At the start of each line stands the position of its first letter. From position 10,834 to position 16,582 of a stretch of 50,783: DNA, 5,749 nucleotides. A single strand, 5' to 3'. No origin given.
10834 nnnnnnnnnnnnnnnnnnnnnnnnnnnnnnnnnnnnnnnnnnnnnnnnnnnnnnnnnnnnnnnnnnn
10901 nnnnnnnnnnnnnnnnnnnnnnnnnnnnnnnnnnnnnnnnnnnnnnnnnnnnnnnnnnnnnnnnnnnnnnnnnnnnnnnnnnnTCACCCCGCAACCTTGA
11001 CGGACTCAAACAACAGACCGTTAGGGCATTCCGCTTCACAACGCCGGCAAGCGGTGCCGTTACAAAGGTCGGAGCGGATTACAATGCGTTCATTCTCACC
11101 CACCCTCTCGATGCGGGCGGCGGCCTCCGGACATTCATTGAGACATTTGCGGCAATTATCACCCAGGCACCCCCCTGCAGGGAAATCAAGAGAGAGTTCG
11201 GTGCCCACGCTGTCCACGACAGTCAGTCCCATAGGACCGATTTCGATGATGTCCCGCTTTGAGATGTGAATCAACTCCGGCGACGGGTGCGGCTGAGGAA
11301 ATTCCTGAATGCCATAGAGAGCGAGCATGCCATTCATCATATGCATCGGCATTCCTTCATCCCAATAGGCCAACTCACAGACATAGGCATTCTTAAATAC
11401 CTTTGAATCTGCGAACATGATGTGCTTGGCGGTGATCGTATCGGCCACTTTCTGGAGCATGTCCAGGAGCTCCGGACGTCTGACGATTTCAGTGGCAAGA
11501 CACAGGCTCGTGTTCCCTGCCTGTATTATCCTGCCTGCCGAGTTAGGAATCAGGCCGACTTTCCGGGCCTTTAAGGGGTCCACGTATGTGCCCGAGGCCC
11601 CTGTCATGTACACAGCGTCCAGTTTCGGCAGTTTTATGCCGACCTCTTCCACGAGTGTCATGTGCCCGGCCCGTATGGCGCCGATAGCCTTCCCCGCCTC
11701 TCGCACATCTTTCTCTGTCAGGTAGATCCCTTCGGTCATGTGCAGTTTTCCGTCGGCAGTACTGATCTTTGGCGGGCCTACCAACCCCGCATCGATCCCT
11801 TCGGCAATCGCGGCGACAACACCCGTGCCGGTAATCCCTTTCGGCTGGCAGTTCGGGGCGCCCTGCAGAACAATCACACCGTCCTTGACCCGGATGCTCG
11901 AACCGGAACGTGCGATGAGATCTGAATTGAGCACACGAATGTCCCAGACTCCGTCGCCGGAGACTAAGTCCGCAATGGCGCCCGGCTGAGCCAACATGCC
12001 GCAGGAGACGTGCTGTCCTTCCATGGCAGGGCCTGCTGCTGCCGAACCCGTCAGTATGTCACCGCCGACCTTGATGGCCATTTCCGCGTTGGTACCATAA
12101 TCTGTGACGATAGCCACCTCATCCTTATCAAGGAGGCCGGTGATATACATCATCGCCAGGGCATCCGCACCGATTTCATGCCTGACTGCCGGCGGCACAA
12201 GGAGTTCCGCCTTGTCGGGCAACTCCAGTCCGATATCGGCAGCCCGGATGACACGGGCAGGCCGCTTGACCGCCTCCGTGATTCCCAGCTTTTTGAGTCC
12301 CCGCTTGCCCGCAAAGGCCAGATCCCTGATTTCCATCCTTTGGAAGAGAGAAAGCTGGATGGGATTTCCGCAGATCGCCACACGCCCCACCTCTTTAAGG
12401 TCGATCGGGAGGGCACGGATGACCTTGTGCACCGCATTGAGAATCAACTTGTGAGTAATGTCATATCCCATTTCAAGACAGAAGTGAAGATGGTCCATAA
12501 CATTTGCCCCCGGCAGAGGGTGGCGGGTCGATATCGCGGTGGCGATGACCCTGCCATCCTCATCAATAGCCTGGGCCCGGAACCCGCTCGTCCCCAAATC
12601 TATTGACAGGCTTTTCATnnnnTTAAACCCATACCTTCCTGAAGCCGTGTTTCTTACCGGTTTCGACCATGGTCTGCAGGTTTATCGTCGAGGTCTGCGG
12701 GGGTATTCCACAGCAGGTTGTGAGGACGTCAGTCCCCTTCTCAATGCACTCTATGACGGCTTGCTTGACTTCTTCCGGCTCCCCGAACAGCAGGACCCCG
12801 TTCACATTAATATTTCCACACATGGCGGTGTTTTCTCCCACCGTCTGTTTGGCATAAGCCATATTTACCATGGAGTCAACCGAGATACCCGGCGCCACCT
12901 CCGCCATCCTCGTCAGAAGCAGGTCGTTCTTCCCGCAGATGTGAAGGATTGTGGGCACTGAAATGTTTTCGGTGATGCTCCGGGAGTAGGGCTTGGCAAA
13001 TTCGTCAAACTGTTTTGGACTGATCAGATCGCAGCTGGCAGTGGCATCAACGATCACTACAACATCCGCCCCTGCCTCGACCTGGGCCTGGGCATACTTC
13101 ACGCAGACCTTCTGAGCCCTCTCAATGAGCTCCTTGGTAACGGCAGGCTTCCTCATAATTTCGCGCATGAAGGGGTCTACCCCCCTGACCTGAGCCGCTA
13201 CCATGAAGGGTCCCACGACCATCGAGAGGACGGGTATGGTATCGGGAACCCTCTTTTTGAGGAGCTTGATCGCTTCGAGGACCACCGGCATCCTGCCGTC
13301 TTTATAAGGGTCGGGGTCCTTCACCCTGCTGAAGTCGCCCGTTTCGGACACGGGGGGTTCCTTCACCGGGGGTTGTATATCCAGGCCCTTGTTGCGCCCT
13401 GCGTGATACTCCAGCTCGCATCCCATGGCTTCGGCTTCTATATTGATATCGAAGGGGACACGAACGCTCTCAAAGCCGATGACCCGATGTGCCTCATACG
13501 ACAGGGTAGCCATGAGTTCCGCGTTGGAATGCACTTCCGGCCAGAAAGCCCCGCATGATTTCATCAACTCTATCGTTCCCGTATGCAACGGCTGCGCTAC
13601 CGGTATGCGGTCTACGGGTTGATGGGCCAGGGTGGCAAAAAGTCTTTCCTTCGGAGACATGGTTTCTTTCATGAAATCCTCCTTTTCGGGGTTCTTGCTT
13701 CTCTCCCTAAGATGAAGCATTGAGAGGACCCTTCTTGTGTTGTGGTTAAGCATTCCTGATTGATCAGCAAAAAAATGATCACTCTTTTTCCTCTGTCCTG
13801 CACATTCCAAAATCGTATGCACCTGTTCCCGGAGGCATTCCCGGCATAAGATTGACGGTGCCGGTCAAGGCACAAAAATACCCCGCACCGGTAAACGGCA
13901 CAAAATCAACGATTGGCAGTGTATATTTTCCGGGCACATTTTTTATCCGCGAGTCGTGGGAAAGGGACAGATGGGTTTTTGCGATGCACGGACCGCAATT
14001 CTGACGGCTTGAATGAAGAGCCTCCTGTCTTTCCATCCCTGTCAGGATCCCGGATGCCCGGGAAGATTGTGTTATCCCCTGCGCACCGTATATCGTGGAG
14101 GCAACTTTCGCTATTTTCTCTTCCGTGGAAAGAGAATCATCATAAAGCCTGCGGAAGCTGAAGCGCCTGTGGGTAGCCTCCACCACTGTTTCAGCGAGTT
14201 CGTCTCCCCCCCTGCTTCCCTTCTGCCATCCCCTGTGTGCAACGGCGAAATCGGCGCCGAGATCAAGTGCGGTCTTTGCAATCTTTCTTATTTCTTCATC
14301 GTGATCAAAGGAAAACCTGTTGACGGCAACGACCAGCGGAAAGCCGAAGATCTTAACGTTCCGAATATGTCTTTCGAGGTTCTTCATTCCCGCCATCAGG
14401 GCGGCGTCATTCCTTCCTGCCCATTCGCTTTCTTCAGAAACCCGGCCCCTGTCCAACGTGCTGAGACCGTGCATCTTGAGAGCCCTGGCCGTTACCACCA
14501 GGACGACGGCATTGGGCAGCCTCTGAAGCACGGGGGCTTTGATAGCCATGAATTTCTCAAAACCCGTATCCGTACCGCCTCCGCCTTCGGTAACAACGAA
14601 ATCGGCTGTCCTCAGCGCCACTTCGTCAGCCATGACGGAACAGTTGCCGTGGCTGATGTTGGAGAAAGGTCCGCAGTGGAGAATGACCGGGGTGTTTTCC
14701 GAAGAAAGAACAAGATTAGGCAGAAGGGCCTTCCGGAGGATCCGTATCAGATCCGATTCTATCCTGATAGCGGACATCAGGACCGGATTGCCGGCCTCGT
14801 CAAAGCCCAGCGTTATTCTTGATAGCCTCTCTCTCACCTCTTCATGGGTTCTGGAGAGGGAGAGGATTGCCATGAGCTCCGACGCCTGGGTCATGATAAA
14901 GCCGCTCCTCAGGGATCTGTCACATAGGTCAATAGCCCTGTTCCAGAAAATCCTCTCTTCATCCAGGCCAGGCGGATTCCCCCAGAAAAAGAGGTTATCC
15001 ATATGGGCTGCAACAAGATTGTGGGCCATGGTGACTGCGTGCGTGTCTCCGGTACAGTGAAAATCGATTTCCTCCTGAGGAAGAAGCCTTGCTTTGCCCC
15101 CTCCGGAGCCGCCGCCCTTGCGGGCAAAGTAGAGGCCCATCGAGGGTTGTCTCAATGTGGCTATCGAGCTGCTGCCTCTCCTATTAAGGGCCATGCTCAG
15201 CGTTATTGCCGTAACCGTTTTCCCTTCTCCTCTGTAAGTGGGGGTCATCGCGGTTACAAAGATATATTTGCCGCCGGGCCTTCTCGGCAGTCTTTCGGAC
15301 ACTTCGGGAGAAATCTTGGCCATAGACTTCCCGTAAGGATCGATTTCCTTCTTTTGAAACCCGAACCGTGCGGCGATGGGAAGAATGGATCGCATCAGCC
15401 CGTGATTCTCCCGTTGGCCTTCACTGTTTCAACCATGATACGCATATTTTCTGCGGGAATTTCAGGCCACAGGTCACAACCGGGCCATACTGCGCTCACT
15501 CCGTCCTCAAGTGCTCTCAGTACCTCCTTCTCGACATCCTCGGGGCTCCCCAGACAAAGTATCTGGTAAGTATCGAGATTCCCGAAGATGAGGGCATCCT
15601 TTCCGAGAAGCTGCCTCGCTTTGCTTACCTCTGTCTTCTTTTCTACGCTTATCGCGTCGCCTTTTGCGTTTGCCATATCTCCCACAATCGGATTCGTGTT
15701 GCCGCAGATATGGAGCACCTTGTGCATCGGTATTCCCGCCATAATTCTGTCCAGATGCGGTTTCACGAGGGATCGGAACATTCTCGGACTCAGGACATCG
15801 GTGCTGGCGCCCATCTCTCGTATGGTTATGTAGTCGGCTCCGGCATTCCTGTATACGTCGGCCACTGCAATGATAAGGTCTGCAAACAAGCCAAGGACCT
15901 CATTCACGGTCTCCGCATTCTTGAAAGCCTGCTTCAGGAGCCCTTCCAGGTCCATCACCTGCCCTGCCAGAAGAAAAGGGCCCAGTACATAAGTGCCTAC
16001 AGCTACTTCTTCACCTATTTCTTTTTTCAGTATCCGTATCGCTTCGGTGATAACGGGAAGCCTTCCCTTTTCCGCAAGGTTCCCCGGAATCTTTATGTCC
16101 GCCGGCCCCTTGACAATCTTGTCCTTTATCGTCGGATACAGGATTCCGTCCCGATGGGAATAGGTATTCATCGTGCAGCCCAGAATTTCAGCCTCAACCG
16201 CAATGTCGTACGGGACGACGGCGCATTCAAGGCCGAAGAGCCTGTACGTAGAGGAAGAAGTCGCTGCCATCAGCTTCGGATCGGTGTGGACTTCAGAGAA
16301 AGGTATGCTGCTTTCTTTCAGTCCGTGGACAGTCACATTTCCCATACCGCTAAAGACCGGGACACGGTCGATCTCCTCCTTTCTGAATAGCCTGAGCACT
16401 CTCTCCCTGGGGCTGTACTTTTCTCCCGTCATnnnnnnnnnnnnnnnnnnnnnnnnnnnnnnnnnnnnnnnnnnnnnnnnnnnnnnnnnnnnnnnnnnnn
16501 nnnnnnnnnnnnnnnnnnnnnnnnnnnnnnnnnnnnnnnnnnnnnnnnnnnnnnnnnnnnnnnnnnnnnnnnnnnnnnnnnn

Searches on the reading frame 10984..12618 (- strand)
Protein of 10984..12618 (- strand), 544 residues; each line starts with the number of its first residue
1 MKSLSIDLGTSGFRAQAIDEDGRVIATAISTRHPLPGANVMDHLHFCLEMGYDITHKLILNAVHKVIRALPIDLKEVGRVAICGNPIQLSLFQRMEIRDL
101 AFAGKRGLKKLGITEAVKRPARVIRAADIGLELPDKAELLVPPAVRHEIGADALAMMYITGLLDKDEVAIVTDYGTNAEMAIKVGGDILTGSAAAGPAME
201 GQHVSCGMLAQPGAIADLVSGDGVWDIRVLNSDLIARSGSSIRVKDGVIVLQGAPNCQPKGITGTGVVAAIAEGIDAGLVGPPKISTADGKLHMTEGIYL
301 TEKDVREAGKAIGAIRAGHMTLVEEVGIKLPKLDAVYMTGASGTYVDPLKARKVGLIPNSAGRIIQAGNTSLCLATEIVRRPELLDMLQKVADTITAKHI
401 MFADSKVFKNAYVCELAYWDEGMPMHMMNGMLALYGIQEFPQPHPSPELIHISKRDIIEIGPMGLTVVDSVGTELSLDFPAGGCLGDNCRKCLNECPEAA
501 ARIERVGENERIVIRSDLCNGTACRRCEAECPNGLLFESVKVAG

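Call 119: search_protein_families(library=pfam, proteins=[window:10984-12618:-], max_evalue=0.00001)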
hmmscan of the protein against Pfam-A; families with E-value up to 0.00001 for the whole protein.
window:10984-12618:- (544 aa): 2 families
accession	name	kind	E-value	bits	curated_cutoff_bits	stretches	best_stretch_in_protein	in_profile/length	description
PF14574.11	RACo_C_ter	-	1.6e-62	211.4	27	1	167-426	1-258/261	C-terminal domain of RACo the ASKHA domain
PF17651.6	Raco_middle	-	5.4e-08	33.1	26.8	1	4-162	3-160/163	RACo middle region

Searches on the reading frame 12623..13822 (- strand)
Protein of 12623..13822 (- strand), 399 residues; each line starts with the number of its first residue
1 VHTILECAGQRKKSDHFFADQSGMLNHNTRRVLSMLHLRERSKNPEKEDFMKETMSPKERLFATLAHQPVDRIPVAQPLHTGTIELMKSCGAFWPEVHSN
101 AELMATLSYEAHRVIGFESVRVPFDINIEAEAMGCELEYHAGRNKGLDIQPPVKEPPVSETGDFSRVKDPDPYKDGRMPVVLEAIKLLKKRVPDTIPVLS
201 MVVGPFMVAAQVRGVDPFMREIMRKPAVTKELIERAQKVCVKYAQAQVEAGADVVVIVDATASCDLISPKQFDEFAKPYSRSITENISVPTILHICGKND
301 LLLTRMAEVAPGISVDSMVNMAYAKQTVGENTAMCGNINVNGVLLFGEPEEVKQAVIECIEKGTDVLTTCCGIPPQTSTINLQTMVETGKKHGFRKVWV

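Call 119: search_protein_families(library=pfam, proteins=[window:12623-13822:-], max_evalue=0.00001)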
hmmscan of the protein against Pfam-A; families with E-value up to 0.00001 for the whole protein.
window:12623-13822:- (399 aa): 1 family
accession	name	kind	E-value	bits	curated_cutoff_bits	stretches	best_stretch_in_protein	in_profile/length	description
PF01208.23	URO-D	-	2.7e-80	270.4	23.9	1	57-391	2-345/346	Uroporphyrinogen decarboxylase (URO-D)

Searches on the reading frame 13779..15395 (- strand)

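Call 119: search_protein_families(library=pfam, proteins=[window:13779-15395:-], max_evalue=0.00001)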
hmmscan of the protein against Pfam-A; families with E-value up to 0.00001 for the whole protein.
window:13779-15395:- (538 aa): 1 family
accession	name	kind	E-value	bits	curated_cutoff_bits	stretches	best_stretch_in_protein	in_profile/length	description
PF01268.25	FTHFS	-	2.9e-162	541.2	27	1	2-529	13-544/556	Formate--tetrahydrofolate ligase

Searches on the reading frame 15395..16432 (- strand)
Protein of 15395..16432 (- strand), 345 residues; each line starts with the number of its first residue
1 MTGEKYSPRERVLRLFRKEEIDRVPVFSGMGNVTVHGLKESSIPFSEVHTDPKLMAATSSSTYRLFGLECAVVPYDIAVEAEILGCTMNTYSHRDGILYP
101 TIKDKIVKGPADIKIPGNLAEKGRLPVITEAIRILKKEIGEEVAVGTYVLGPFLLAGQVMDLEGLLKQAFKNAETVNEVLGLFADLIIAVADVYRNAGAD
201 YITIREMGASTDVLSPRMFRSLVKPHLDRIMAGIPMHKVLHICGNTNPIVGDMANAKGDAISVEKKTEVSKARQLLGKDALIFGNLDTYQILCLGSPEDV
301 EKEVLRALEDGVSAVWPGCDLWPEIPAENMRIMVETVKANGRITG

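Call 119: search_protein_families(library=pfam, proteins=[window:15395-16432:-], max_evalue=0.00001)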
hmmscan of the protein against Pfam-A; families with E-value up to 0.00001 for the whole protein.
window:15395-16432:- (345 aa): 1 family
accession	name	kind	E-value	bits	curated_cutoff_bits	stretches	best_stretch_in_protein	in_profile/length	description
PF01208.23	URO-D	-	2.1e-70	237.9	23.9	1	8-339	2-345/346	Uroporphyrinogen decarboxylase (URO-D)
